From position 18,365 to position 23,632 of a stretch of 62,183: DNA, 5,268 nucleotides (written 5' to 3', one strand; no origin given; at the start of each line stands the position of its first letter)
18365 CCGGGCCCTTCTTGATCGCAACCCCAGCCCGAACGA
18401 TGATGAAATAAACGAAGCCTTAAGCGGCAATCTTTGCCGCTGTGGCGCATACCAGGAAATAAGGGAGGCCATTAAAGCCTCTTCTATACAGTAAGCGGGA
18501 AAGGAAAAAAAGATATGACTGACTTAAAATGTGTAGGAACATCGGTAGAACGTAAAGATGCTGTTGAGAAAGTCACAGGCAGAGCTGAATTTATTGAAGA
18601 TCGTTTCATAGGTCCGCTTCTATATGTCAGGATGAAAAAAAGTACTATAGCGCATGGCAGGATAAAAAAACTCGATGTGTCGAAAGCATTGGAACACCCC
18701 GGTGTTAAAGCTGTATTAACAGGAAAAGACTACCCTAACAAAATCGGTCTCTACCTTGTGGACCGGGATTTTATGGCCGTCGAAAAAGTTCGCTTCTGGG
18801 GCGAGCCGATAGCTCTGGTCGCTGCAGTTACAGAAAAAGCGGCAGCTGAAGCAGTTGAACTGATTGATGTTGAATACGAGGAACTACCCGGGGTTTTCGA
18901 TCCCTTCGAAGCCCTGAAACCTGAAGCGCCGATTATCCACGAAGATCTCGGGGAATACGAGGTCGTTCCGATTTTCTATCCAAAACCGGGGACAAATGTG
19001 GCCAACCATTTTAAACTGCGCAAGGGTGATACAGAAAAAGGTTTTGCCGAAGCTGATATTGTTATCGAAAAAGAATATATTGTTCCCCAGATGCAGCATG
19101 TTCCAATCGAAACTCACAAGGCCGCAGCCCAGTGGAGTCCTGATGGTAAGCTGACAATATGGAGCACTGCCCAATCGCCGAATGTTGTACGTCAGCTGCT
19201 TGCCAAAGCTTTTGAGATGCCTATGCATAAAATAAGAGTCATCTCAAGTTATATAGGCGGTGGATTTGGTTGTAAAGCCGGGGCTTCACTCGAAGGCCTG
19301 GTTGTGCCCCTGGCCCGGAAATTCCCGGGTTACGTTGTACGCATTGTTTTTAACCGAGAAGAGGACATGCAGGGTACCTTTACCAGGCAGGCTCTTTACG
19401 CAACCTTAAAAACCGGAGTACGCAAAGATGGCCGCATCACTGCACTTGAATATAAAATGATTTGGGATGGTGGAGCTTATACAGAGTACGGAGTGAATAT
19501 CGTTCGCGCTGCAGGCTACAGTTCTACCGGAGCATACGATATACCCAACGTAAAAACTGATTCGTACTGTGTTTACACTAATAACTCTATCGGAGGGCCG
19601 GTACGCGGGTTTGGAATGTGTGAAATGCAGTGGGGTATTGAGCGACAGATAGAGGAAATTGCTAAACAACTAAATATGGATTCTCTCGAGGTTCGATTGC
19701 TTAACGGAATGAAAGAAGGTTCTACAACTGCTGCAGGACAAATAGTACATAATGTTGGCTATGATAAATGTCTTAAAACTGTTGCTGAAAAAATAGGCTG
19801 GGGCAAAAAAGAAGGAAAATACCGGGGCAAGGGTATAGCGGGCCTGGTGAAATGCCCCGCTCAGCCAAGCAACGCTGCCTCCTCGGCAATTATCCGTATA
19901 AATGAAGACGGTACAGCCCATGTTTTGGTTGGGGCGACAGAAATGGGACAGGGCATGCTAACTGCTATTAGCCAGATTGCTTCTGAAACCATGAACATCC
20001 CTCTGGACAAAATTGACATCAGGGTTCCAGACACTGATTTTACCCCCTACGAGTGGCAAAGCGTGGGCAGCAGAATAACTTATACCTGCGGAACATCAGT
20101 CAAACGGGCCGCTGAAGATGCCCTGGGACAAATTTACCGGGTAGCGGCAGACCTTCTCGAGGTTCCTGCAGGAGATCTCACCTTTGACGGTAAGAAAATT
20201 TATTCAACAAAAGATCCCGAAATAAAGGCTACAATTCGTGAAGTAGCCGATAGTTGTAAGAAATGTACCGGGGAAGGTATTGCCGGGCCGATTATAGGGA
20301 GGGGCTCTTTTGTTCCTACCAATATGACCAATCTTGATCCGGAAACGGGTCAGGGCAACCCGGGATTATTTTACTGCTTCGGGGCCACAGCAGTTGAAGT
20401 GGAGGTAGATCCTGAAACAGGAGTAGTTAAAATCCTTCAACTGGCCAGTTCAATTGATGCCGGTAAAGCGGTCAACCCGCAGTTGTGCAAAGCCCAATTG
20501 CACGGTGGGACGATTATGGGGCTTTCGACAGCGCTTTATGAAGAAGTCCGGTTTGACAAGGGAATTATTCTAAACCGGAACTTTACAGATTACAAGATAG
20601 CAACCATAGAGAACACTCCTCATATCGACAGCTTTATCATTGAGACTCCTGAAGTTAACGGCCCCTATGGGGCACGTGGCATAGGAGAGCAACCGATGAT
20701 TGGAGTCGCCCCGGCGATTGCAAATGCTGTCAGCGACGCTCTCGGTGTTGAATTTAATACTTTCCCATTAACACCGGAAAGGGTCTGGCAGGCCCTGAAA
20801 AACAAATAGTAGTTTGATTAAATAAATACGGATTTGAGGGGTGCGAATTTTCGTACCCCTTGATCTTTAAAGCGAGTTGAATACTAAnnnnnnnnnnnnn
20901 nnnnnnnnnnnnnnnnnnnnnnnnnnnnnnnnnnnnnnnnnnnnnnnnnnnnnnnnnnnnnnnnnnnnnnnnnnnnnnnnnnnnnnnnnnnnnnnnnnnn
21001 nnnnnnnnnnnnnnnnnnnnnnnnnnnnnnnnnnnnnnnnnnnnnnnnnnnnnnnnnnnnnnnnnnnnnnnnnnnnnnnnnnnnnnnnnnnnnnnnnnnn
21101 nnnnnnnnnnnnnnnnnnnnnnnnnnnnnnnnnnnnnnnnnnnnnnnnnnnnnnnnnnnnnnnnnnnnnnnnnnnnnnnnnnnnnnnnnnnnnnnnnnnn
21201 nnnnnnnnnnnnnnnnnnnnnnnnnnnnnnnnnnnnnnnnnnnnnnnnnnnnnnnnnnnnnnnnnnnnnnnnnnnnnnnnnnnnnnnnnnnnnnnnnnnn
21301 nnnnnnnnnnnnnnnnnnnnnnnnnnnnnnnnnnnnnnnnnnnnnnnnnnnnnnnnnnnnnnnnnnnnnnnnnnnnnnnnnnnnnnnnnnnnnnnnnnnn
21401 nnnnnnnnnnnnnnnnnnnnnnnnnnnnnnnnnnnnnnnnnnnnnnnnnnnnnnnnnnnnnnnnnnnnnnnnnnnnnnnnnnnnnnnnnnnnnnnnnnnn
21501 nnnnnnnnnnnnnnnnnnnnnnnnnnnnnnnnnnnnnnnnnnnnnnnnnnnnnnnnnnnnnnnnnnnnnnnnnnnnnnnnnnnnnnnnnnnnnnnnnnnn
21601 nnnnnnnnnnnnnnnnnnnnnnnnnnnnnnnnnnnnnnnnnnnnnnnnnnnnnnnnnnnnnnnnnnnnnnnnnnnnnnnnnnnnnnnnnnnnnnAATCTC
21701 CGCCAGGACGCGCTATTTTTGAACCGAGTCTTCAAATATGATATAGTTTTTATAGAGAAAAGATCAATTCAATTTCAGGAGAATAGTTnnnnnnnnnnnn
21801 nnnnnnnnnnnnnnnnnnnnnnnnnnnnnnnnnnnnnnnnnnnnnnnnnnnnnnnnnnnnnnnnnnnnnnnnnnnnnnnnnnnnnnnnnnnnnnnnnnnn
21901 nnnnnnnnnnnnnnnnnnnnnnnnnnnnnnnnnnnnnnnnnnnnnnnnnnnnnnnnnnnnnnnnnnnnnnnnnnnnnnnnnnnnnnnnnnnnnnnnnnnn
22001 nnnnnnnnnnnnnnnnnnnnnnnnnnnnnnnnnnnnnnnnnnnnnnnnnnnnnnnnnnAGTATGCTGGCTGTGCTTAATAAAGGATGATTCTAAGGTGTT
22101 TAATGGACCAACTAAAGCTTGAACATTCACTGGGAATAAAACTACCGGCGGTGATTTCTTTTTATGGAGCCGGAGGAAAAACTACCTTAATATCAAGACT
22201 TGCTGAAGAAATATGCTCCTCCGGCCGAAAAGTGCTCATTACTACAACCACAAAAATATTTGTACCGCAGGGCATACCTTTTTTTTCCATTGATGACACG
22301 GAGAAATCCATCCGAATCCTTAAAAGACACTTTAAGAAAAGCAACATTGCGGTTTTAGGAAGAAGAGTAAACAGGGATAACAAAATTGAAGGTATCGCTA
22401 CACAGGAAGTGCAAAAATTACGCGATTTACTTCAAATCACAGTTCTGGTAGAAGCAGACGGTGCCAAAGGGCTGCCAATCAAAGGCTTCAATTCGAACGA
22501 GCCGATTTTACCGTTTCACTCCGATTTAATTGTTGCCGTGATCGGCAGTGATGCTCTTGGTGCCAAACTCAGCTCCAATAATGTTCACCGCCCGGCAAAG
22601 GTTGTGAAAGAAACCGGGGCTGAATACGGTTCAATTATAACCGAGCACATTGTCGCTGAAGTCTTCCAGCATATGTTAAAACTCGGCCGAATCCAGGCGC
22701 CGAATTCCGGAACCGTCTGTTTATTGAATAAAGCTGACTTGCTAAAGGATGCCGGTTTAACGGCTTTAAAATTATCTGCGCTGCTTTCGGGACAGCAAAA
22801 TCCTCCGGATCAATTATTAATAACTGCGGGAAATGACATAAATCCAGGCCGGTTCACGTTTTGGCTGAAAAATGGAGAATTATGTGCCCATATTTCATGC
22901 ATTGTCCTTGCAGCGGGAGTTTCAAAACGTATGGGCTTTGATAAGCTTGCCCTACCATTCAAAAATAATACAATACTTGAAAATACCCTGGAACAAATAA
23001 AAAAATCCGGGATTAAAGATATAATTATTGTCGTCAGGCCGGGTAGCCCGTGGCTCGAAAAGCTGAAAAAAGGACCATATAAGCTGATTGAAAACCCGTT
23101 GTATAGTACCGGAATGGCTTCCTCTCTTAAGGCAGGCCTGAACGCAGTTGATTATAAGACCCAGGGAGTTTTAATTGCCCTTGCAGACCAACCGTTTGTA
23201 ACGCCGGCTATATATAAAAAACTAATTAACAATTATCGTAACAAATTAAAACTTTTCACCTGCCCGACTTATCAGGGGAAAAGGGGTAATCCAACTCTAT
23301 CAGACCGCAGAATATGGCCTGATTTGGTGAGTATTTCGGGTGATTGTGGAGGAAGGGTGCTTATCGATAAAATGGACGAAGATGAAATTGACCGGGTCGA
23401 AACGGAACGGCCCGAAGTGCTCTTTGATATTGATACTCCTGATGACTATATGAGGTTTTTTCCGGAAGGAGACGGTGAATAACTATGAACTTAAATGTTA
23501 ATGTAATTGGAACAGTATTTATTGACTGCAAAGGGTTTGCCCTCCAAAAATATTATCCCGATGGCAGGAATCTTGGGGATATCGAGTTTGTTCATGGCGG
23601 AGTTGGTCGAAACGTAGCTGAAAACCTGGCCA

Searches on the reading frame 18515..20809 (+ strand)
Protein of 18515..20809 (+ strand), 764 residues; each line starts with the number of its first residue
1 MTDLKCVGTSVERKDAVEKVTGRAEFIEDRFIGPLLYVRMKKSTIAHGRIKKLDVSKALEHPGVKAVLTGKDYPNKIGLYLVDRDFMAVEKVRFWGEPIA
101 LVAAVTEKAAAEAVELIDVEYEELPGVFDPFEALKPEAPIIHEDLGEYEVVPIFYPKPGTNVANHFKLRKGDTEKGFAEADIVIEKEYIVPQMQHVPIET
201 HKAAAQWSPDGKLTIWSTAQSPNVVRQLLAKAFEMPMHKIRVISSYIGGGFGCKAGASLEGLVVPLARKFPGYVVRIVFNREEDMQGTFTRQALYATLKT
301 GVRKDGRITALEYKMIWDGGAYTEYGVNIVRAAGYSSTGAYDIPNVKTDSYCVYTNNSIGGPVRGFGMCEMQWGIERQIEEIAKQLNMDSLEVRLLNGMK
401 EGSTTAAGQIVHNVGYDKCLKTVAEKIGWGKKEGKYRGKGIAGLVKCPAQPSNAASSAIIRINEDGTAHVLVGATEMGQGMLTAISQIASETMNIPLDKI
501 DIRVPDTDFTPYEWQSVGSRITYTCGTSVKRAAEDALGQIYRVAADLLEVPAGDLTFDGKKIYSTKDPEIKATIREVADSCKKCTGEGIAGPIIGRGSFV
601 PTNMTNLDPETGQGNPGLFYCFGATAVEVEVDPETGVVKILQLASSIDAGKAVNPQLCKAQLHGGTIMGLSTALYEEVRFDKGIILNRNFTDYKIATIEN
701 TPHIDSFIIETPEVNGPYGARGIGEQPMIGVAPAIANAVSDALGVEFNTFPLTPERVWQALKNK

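Call 69: search_protein_families(library=pfam, proteins=[window:18515-20809:+], max_evalue=0.00001)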
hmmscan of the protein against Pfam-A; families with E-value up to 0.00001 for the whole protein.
window:18515-20809:+ (764 aa): 3 families
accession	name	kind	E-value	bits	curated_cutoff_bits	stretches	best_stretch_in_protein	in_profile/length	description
PF02738.23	MoCoBD_1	-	2.3e-75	253.3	27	1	159-397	6-243/244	Molybdopterin cofactor-binding domain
PF20256.3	MoCoBD_2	-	6.5e-72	242.8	27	1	431-702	19-283/283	Molybdopterin cofactor-binding domain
PF01315.27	Ald_Xan_dh_C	-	2.4e-25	89.4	31.3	1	21-125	1-110/110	Aldehyde oxidase and xanthine dehydrogenase, a/b hammerhead domain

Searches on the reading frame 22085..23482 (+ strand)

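Call 61: search_protein_families(library=pfam, proteins=[window:22085-23482:+], max_evalue=0.001)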
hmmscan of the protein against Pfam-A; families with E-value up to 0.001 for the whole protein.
window:22085-23482:+ (465 aa): 4 families
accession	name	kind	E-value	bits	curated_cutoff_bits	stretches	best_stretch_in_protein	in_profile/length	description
PF19842.5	YqeC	-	2.6e-41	141.7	27.6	1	24-170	1-144/145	YqeC protein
PF12804.13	NTP_transf_3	-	4.7e-35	121.6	27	1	272-430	1-157/160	MobA-like NTP transferase domain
PF01128.25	IspD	-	2.4e-07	31.2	27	1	271-385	2-118/221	2-C-methyl-D-erythritol 4-phosphate cytidylyltransferase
PF00056.29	Ldh_1_N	-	0.0003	21.3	27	1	262-317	62-117/141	lactate/malate dehydrogenase, NAD binding domain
